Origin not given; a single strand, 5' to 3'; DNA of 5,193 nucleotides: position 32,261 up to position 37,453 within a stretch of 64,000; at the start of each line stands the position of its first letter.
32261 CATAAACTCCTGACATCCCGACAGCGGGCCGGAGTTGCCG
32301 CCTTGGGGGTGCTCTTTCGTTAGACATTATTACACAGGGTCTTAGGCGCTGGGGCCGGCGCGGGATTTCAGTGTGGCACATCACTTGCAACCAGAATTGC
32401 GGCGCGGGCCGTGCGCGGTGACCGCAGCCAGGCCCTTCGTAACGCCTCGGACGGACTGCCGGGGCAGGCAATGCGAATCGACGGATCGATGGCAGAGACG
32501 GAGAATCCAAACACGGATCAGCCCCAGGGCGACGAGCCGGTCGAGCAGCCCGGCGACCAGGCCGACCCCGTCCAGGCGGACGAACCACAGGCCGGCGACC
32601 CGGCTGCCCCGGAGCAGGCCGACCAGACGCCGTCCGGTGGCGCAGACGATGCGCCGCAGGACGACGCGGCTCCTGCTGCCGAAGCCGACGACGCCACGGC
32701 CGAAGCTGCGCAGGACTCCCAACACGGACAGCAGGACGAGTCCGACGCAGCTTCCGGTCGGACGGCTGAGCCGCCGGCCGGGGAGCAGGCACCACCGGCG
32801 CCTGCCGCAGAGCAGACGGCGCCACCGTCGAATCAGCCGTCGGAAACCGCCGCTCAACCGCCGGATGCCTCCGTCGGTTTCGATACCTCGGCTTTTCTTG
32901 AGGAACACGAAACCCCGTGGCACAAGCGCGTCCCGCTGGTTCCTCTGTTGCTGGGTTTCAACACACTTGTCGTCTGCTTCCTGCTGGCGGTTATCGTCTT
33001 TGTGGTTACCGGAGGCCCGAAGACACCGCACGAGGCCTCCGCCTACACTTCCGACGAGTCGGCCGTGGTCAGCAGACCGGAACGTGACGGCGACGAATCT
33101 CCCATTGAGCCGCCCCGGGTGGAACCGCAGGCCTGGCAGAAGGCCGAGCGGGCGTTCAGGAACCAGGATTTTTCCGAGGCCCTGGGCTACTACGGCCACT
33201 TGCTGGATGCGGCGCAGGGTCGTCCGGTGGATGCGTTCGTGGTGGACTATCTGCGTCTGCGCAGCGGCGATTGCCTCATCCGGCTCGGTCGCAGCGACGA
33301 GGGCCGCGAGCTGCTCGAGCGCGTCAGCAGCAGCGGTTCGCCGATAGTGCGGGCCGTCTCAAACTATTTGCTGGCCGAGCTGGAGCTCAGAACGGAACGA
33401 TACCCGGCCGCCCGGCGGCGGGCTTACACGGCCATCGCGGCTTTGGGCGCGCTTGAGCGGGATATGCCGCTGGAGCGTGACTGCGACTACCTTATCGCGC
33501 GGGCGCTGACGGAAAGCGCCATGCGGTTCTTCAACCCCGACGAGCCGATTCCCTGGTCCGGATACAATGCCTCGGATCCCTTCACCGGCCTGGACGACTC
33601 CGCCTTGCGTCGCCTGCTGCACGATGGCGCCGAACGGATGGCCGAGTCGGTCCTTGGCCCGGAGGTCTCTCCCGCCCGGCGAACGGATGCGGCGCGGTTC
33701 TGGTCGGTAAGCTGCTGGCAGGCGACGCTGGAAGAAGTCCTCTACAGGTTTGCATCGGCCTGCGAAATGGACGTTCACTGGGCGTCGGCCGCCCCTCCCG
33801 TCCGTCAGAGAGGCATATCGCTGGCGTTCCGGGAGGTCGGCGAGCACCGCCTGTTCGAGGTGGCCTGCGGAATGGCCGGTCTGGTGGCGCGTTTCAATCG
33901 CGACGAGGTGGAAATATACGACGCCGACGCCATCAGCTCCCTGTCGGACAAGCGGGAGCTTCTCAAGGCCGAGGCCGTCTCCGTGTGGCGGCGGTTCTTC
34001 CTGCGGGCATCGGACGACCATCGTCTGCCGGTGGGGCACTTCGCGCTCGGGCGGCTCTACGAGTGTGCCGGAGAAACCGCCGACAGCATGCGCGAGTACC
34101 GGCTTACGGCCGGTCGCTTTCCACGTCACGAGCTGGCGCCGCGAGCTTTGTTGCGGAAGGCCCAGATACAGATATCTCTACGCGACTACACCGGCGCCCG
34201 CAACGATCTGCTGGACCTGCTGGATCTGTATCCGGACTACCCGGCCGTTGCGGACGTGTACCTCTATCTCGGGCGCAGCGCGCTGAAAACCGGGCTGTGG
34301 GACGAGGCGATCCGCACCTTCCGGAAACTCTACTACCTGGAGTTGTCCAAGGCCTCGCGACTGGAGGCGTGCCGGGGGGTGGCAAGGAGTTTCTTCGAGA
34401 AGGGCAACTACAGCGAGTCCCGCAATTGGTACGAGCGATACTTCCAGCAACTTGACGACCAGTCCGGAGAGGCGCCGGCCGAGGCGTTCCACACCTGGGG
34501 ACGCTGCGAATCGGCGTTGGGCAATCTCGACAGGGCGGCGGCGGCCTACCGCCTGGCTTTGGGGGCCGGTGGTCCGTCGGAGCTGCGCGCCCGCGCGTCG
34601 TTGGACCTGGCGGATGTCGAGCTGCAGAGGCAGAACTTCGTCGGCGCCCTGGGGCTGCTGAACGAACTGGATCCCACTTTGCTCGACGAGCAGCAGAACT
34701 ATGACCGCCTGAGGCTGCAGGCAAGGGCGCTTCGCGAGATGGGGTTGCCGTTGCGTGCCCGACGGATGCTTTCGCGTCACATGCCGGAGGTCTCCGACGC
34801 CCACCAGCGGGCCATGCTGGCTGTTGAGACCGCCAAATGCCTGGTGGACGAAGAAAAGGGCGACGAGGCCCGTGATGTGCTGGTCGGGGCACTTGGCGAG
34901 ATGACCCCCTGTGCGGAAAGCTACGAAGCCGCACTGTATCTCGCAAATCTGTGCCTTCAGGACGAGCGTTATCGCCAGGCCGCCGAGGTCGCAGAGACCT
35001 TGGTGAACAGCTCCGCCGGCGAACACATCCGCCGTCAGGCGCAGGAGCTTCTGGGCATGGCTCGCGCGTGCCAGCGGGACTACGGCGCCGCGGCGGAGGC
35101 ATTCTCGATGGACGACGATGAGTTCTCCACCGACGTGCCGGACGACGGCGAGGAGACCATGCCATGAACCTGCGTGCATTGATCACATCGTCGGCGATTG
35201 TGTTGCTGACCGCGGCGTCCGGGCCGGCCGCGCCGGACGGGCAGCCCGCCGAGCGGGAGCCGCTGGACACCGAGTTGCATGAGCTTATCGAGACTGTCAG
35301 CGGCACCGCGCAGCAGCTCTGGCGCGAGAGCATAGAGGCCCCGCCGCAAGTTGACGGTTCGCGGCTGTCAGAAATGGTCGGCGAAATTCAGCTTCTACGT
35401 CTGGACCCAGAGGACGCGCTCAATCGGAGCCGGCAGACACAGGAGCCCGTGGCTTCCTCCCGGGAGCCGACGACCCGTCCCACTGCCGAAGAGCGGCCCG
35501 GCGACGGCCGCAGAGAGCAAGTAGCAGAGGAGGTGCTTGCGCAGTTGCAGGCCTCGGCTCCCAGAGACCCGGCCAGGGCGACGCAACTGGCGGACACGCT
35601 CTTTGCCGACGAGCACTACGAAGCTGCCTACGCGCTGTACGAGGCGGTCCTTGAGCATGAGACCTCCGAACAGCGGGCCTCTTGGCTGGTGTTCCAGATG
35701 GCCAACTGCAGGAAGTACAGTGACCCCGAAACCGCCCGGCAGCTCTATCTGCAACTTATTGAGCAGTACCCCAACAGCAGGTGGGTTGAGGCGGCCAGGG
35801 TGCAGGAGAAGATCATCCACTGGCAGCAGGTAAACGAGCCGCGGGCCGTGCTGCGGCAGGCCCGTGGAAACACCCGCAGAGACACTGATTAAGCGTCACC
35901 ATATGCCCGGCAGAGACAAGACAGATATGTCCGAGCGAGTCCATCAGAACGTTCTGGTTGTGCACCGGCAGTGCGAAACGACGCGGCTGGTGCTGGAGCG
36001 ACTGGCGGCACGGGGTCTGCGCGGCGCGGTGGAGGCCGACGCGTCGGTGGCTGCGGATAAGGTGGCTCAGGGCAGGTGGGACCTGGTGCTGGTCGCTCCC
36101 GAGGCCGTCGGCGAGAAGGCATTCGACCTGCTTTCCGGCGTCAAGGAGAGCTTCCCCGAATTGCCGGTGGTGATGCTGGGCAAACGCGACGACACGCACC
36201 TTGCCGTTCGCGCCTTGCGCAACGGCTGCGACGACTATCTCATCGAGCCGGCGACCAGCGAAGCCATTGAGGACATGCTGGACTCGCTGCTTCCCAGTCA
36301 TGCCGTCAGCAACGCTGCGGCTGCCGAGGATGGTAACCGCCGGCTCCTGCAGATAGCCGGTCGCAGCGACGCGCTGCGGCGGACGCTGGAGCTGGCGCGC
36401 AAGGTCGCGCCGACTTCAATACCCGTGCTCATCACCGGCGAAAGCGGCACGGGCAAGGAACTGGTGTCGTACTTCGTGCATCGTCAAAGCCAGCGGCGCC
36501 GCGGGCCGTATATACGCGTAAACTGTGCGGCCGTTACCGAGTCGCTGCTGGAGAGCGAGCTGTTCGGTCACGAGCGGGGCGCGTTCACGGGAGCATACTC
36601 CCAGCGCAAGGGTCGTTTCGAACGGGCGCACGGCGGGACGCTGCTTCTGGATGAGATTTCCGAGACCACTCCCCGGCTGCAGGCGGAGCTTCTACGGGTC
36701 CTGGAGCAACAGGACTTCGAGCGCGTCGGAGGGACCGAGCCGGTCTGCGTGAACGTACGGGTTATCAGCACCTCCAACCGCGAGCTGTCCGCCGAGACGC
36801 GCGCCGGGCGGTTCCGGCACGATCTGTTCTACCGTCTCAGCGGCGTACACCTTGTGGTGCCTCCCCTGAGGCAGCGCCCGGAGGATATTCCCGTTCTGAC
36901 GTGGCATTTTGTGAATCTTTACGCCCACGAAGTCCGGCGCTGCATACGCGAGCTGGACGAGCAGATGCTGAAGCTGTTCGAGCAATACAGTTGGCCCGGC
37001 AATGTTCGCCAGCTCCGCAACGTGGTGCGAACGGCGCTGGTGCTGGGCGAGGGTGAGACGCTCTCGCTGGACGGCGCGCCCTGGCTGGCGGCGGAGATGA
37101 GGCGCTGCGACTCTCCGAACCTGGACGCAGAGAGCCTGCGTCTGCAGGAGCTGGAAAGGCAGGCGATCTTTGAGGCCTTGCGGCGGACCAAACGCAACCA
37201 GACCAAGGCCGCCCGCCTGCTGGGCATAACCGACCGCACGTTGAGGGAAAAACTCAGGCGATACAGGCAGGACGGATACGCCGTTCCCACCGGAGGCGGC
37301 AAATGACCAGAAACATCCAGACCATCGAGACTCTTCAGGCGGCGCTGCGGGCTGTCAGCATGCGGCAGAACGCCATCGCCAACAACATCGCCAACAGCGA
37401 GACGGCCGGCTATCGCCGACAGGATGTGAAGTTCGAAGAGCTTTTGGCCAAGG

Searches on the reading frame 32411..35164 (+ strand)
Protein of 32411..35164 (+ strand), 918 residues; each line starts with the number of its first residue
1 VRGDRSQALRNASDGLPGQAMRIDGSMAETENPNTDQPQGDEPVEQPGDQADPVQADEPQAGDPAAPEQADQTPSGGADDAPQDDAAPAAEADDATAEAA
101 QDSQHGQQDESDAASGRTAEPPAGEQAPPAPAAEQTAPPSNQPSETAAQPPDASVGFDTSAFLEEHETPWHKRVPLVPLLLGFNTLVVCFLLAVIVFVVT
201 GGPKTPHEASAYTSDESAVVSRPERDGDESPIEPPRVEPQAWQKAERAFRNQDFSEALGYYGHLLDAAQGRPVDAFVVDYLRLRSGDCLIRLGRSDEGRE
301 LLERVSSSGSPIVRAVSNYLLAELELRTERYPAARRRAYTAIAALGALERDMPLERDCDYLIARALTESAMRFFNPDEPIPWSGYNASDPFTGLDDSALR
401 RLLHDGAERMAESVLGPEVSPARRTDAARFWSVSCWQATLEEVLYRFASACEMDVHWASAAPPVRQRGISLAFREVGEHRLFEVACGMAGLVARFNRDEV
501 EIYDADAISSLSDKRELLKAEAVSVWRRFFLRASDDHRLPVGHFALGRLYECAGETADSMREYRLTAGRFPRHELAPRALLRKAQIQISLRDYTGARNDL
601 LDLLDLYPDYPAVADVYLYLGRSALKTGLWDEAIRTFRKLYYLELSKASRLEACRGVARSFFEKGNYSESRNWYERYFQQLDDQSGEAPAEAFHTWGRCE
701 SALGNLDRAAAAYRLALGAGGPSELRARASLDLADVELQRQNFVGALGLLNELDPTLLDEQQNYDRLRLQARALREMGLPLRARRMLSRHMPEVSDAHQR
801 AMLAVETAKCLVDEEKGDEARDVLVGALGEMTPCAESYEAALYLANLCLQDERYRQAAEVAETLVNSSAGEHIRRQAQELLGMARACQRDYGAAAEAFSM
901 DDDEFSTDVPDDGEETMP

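Call 49: search_protein_families(library=pfam, proteins=[window:32411-35164:+], max_evalue=0.0001)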
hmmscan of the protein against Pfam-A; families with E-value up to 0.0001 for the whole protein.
window:32411-35164:+ (918 aa): 8 families
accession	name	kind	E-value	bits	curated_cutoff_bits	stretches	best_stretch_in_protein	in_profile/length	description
PF13432.12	TPR_16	-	2.1e-14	54.1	32.7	1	581-641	1-58/65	Tetratricopeptide repeat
PF07719.23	TPR_2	-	2.2e-10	40.2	27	0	614-641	1-28/34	Tetratricopeptide repeat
PF14559.12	TPR_19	-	5.7e-10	39.8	25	0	249-306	2-52/68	Tetratricopeptide repeat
PF13174.12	TPR_6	-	8.6e-09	35.9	26.3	0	615-640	1-26/33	Tetratricopeptide repeat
PF13424.12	TPR_12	-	3.5e-08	34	30.1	0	578-639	4-70/77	Tetratricopeptide repeat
PF12895.13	ANAPC3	-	1.8e-07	31.8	27.2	0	757-825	15-80/82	Anaphase-promoting complex, cyclosome, subunit 3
PF13181.12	TPR_8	-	4.3e-07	30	25.7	0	578-610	2-34/34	Tetratricopeptide repeat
PF13428.12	TPR_14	-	3.4e-06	27.6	23.5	0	577-613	1-37/44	Tetratricopeptide repeat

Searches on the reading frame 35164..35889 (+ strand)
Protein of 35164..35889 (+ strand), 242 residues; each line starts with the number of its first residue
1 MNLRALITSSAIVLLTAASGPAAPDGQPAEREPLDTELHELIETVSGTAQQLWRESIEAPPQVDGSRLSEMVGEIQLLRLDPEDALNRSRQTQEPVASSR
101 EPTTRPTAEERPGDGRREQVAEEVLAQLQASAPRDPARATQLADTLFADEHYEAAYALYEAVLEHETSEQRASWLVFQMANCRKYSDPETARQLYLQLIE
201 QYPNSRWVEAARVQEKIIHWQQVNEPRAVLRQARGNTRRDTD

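Call 49: search_protein_families(library=pfam, proteins=[window:35164-35889:+], max_evalue=0.0001)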
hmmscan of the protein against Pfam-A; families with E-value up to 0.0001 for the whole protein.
window:35164-35889:+ (242 aa): 1 family
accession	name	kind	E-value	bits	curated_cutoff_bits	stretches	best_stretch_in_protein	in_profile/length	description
PF13174.12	TPR_6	-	7.1e-05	23.6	26.3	0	177-205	4-33/33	Tetratricopeptide repeat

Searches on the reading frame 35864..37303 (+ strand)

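Call 49: search_protein_families(library=pfam, proteins=[window:35864-37303:+], max_evalue=0.0001)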
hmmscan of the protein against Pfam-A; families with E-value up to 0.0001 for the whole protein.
window:35864-37303:+ (480 aa): 6 families
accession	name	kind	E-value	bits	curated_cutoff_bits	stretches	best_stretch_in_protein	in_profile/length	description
PF00158.32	Sigma54_activat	-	8.8e-65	217.9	20.2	1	164-330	1-167/168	Sigma-54 interaction domain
PF14532.12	Sigma54_activ_2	-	7.7e-21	75.2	25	1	169-335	8-138/138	Sigma-54 interaction domain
PF25601.1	AAA_lid_14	-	1.8e-20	72.9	27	1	336-403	1-68/87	AAA+ ATPase lid domain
PF02954.25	HTH_8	-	9.2e-11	41.7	22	1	427-467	2-42/42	Bacterial regulatory protein, Fis family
PF07728.20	AAA_5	-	1.6e-06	28.6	22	1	187-306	1-123/139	AAA domain (dynein-related subfamily)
PF00072.30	Response_reg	-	4.1e-05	24.1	30.2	1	42-139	13-110/111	Response regulator receiver domain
